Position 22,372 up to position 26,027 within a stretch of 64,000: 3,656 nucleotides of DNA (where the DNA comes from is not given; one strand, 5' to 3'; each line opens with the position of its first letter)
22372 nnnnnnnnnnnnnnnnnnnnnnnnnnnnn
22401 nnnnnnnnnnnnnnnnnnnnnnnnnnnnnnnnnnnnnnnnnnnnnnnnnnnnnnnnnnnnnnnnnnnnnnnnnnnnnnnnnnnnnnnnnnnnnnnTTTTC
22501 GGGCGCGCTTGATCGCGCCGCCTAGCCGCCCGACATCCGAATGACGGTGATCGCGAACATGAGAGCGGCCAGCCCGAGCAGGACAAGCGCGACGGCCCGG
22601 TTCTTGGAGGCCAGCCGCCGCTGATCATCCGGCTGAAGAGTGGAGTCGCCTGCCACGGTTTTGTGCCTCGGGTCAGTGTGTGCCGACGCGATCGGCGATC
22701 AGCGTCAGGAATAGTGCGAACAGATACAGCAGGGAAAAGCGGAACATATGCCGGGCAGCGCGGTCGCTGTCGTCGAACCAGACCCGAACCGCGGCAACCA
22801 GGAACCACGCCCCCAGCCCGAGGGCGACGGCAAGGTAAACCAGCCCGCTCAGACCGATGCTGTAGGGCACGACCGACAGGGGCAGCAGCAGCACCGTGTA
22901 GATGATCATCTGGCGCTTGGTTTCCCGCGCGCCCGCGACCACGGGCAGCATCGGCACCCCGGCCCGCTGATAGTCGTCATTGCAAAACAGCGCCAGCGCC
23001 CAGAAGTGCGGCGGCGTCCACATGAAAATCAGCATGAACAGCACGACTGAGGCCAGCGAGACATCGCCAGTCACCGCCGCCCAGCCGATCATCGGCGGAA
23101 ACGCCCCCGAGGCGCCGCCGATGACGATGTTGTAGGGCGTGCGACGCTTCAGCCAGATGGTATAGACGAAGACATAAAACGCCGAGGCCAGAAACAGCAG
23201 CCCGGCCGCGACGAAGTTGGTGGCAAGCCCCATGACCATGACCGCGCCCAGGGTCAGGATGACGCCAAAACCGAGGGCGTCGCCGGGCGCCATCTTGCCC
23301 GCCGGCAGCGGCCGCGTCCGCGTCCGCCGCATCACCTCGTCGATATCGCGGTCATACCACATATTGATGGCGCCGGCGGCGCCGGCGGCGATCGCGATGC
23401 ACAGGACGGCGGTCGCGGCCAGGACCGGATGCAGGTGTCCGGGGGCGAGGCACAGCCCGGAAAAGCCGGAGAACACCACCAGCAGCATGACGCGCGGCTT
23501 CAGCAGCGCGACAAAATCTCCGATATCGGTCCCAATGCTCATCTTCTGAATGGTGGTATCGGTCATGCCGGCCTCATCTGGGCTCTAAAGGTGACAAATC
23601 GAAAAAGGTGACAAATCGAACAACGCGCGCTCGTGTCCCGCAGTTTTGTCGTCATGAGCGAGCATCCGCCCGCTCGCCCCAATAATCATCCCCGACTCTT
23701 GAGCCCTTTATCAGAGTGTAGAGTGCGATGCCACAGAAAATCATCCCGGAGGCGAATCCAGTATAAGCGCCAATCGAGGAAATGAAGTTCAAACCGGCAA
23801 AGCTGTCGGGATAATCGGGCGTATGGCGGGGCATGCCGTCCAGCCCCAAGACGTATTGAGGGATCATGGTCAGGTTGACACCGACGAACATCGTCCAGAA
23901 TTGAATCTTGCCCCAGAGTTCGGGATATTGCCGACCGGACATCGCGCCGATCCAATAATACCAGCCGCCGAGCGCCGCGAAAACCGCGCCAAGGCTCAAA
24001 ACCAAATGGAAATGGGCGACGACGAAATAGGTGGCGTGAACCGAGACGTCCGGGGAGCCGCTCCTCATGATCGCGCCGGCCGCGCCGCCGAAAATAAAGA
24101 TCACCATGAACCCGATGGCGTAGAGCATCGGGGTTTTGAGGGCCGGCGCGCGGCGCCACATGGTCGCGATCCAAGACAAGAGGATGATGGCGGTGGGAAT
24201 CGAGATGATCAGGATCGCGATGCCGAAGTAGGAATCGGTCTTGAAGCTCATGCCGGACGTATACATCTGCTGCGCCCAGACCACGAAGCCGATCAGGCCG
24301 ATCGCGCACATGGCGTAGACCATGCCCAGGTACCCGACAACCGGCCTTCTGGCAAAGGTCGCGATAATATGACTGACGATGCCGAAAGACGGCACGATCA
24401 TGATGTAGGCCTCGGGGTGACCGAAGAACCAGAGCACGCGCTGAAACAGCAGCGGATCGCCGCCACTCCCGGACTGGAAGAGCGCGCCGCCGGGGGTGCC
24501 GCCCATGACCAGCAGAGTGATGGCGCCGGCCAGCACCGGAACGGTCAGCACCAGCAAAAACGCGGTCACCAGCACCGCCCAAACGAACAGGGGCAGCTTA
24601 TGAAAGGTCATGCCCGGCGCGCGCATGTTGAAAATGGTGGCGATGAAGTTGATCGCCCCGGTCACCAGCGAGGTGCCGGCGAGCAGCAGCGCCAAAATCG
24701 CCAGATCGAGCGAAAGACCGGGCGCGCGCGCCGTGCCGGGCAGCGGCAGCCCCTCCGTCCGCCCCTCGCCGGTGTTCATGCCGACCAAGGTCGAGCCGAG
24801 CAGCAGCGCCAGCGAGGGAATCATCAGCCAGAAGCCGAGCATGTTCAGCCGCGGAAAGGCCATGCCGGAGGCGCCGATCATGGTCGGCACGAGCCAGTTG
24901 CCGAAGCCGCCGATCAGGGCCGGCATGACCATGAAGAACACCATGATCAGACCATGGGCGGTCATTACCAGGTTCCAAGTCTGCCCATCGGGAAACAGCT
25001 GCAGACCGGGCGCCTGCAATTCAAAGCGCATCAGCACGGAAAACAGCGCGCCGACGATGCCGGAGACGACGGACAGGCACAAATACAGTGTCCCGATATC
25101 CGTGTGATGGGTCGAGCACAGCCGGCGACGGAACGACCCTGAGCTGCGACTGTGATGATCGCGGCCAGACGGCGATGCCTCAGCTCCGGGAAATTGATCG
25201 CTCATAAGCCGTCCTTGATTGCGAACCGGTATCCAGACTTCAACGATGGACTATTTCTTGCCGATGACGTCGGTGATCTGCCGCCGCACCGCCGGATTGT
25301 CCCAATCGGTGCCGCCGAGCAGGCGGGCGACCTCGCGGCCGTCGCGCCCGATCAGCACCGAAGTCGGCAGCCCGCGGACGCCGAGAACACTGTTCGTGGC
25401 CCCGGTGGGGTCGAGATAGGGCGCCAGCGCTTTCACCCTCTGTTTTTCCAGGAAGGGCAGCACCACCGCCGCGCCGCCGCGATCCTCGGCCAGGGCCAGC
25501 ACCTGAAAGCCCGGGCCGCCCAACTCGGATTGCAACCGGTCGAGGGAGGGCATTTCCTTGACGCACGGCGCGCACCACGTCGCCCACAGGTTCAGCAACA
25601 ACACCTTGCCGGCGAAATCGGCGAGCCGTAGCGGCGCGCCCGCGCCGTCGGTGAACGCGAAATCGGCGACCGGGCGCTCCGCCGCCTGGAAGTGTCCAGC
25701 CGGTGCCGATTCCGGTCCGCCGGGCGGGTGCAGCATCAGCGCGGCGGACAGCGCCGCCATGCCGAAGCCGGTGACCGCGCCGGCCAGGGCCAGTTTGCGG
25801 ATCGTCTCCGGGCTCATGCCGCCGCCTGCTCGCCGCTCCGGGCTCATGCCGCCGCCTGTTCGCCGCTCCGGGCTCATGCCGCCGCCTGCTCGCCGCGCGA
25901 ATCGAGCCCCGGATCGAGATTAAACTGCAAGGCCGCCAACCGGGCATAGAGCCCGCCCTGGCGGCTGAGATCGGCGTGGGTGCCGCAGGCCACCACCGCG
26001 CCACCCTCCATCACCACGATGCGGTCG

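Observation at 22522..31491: Nine-gene same-strand cluster: two non-canonical oxidase catalytic subunits, one CuA subunit, heme O/A synthases, SCO1, TlpA and an ABC exporter, with no Cox11 or subunit III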

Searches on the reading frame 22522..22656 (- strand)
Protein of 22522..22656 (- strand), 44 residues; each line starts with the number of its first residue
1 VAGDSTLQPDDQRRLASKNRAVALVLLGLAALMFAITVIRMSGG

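Call 38: search_protein_families(library=pfam, proteins=[window:22522-22656:-], max_evalue=0.001)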
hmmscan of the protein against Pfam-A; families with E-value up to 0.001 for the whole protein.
window:22522-22656:- (44 aa): 0 families

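Call 71: search_protein_families(library=pfam, proteins=[window:22522-22656:-], max_evalue=10)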
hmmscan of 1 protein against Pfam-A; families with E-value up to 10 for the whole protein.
window:22522-22656:- (44 aa): 1 family
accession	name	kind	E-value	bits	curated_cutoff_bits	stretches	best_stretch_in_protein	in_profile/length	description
PF17231.7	DUF5305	-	0.076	12.9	29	1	9-41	106-137/217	Family of unknown function (DUF5305)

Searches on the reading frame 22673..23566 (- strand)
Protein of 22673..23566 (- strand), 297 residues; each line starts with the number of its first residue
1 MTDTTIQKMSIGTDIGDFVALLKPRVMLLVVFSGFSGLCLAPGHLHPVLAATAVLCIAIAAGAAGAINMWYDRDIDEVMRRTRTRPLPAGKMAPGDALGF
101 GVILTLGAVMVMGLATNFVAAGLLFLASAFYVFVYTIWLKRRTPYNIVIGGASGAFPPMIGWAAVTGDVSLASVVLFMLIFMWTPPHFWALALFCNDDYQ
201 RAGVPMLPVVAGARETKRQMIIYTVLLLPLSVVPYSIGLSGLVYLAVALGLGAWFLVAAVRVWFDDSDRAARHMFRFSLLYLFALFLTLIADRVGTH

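Call 4: search_protein_families(library=pfam, proteins=[window:22673-23566:-], max_evalue=0.01)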
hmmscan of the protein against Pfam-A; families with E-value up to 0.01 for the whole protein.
window:22673-23566:- (297 aa): 1 family
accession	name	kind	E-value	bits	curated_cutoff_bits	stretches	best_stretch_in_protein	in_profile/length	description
PF01040.23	UbiA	-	3e-64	217.1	34.2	1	31-278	2-248/250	UbiA prenyltransferase family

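Call 5: search_protein_families(library=ncbifam, proteins=[window:22673-23566:-], max_evalue=0.01)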
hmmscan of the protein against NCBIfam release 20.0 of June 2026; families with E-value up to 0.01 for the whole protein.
window:22673-23566:- (297 aa): 22 families
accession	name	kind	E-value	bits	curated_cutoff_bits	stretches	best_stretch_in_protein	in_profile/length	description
TIGR01473.1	cyoE_ctaB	equivalog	5.6e-101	338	210.3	1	17-292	2-280/281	heme o synthase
NF003349.0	PRK04375.1-2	equivalog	2.1e-99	332.7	246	1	6-294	16-311/318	heme o synthase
NF003348.0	PRK04375.1-1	equivalog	6.1e-65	219.5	285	1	17-293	5-283/292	heme o synthase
TIGR01474.1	ubiA_proteo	equivalog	4.1e-20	72.4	275.45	1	23-259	12-249/282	4-hydroxybenzoate octaprenyltransferase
NF009521.0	PRK12882.1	equivalog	1.6e-18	67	296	1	17-286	7-273/280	geranylgeranylglycerol-phosphate geranylgeranyltransferase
NF009523.0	PRK12884.1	equivalog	8.8e-16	57.9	269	1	20-290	9-274/279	prenyltransferase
NF009524.0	PRK12886.1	equivalog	1e-15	57.9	387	1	18-294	11-285/291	prenyltransferase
NF009526.0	PRK12888.1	equivalog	2.2e-11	43.8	364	1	53-292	55-293/301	4-hydroxybenzoate octaprenyltransferase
TIGR01475.1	ubiA_other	subfamily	3.4e-10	39.8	180.8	1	35-292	22-279/282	UbiA-like polyprenyltransferase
NF041585.1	MqnP_Cj_Hp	exception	2.3e-09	37.2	375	1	53-290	45-277/281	menaquinone biosynthesis prenyltransferase MqnP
NF009515.0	PRK12874.1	equivalog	7e-09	35.4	392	1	53-289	52-283/291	4-hydroxybenzoate polyprenyltransferase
NF009514.0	PRK12873.1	equivalog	8.1e-09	35.2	246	1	24-204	22-206/297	4-hydroxybenzoate polyprenyltransferase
NF041586.1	MqnP_DT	exception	1.1e-08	35.1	430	1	34-292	19-275/277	menaquinone biosynthesis prenyltransferase MqnP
NF045897.1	SCO3242_trans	equivalog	1.2e-07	31.6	260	1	49-142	35-122/287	SCO3242 family prenyltransferase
NF005742.0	PRK07566.1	equivalog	2.3e-07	30.2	313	1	20-218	33-237/315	chlorophyll synthase ChlG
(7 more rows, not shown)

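Call 68: find_homologous_proteins(query=window:22673-23566:-)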
Query window:22673-23566:- (297 aa): 8000 proteins with E <= 0.001 among 8000 candidates; the best 120 are listed.
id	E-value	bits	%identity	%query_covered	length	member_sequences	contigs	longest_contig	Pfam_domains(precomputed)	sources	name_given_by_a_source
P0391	4.8e-190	648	100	100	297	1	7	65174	PF01040.24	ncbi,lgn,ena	-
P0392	2.5e-165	567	85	99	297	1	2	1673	PF01040.24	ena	-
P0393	4.3e-140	484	65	84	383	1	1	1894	PF01040.24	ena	-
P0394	1.3e-134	466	71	99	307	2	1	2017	PF01040.24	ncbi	-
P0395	2.1e-134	466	71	99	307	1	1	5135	PF01040.24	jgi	jgi:protoheme IX farnesyltransferase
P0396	2.4e-134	465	71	99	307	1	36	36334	PF01040.24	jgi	jgi:protoheme IX farnesyltransferase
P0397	4.0e-134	465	71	99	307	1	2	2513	PF01040.24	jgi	jgi:heme o synthase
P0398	1.4e-133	463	72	94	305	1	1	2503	PF01040.24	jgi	jgi:protoheme IX farnesyltransferase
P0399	2.6e-131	455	70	99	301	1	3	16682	PF01040.24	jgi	jgi:protoheme IX farnesyltransferase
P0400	1.2e-129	450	73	95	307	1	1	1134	PF01040.24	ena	-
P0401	5.5e-129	448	69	100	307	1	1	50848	PF01040.24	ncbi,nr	ncbi:MAG: protoheme IX farnesyltransferase [Azospirillum sp.]|nr:protoheme IX farnesyltransferase [A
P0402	9.1e-129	447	73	94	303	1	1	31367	PF01040.24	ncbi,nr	ncbi:MAG TPA: heme o synthase [Alphaproteobacteria bacterium]|nr:heme o synthase [Alphaproteobacteri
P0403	9.6e-129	447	69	99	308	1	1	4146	PF01040.24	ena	-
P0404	9.6e-129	447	73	94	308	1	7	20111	PF01040.24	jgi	jgi:protoheme IX farnesyltransferase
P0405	1.2e-128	447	69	93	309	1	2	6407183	PF01040.24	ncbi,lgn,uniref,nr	ncbi:heme o synthase [Skermanella mucosa]|uniref:heme o synthase n=1 Tax=Skermanella TaxID=204447 Re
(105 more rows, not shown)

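Call 69: find_encoding_contigs(protein=P0392, flank=5000, max_places=4)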
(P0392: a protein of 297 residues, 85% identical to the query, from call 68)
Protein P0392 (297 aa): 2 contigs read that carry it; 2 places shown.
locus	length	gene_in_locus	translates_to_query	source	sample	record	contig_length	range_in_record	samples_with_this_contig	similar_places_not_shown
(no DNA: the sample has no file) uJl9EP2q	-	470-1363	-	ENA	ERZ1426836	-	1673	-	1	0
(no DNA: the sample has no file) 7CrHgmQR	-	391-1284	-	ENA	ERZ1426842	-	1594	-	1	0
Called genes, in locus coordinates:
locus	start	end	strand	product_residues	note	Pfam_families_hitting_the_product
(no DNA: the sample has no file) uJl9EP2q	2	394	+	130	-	?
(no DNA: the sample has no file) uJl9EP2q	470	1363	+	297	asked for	PF01040:UbiA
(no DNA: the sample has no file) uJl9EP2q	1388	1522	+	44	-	PF27516:YCO2 (weak)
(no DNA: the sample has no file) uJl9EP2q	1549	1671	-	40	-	?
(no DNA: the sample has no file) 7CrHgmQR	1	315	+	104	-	?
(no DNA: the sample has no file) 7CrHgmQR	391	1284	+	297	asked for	PF01040:UbiA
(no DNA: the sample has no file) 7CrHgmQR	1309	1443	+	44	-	PF27516:YCO2 (weak)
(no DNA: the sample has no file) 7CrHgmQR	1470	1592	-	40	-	?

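Call 70: find_encoding_contigs(protein=P0401, flank=6000, max_places=2)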
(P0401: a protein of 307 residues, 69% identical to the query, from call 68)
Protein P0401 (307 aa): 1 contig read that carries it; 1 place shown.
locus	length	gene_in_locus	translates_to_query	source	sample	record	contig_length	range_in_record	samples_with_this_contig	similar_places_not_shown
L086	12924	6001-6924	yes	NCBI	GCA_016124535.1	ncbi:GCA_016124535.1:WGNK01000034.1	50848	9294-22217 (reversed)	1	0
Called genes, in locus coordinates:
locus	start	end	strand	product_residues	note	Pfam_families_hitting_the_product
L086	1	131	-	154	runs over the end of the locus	-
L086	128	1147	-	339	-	PF02628:COX15-CtaA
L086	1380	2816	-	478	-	PF01523:PmbA_TldD_1st, PF19290:PmbA_TldD_2nd, PF19289:PmbA_TldD_3rd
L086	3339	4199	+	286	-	PF02790:COX2_TM, PF00116:COX2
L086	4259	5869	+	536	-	PF00115:COX1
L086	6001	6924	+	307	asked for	PF01040:UbiA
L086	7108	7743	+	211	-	PF04442:CtaG_Cox11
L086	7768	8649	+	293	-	PF00510:COX3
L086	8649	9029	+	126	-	PF06170:DUF983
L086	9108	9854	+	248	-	PF02104:SURF1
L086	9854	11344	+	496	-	PF02074:Peptidase_M32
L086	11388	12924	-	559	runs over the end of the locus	PF17201:Cache_3-Cache_2, PF17203:sCache_3_2, PF17202:sCache_3_3, PF00015:MCPsignal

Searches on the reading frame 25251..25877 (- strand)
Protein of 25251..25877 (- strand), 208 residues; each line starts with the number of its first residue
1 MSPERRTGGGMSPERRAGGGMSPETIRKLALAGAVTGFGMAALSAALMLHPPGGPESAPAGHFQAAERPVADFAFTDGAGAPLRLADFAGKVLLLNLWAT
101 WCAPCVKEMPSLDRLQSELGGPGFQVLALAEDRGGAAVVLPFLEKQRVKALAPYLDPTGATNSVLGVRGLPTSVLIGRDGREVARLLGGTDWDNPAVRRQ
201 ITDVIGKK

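Call 4: search_protein_families(library=pfam, proteins=[window:25251-25877:-], max_evalue=0.01)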
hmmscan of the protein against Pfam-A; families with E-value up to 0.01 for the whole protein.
window:25251-25877:- (208 aa): 5 families
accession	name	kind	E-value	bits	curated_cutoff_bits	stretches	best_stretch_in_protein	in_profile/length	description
PF08534.16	Redoxin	-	2.1e-15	57.2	26.6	1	68-192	4-138/148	Redoxin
PF00578.27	AhpC-TSA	-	2.1e-13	50.8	26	1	68-180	3-119/124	AhpC/TSA family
PF13905.12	Thioredoxin_8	-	1.7e-06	28.7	27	1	90-181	1-93/94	Thioredoxin-like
PF00085.26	Thioredoxin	-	0.0003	21.2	23.5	1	91-121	19-49/103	Thioredoxin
PF00255.25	GSHPx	-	0.0053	16.8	27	1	72-129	3-59/108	Glutathione peroxidase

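Call 5: search_protein_families(library=ncbifam, proteins=[window:25251-25877:-], max_evalue=0.01)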
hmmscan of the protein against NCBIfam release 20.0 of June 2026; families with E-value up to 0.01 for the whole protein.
window:25251-25877:- (208 aa): 8 families
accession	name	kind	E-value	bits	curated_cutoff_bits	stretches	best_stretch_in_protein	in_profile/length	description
NF047696.1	ThlDiSintTplARhiz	equivalog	2.4e-36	125.6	230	1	66-204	73-215/219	thiol:disulfide interchange protein TlpA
NF002854.0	PRK03147.1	subfamily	2e-17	63.7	170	1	70-188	42-158/176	thiol-disulfide oxidoreductase ResA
NF041054.1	WAxxUGC_long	equivalog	1.7e-13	50.6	300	1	54-181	70-193/354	ResA-like WAxxUGC motif-containing protein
TIGR00385.1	dsbE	subfamily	5.1e-10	39.2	123.15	1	89-188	62-156/173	DsbE family thiol:disulfide interchange protein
NF011941.0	PRK15412.1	equivalog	1.6e-06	27.8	359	1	89-190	67-161/185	thiol:disulfide interchange protein DsbE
TIGR01068.1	thioredoxin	equivalog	1.7e-06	28.1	96.8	1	91-119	15-43/101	thioredoxin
NF041202.1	StoA_CxxC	exception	1.4e-05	25.1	210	1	90-186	52-148/163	endospore biogenesis thiol-disulfide oxidoreductase StoA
NF006898.0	PRK09381.1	equivalog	9.8e-05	22.7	138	1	91-121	22-52/109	thioredoxin TrxA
